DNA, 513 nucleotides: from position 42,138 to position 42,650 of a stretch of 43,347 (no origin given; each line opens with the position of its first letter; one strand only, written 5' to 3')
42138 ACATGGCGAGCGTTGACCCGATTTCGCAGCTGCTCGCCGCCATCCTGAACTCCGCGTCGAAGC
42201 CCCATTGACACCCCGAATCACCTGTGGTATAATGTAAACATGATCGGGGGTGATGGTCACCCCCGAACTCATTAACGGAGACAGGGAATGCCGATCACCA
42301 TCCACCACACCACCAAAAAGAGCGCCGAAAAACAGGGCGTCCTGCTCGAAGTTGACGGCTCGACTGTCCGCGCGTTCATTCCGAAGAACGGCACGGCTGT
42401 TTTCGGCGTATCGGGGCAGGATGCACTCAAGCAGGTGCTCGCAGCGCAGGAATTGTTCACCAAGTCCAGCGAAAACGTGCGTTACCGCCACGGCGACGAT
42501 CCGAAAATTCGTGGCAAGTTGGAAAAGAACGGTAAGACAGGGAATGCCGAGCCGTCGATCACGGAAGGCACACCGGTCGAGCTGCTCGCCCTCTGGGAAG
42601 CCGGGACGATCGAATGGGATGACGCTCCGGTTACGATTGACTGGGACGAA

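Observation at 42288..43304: Three-member paralog family sharing an unassigned KY..KY / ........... domain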

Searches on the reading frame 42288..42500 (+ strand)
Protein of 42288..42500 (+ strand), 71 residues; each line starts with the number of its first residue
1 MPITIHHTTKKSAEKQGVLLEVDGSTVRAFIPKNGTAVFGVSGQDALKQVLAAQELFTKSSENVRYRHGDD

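Call 85: find_homologous_proteins(query=window:42288-42500:+, max_evalue=0.01)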
Query window:42288-42500:+: no candidate shares three 5-residue words with the query. No homologue found.

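Call 89: search_solved_structures(query=A5, max_evalue=10, show_alignments=2)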
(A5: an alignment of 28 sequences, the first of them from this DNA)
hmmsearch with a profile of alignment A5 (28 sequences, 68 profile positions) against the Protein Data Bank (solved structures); distinct sequences matched with E-value up to 10: 1.
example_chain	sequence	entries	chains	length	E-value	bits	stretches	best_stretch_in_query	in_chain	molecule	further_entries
2yzt_A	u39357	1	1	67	0.25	15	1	19-62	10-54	Putative uncharacterized protein TTHA1756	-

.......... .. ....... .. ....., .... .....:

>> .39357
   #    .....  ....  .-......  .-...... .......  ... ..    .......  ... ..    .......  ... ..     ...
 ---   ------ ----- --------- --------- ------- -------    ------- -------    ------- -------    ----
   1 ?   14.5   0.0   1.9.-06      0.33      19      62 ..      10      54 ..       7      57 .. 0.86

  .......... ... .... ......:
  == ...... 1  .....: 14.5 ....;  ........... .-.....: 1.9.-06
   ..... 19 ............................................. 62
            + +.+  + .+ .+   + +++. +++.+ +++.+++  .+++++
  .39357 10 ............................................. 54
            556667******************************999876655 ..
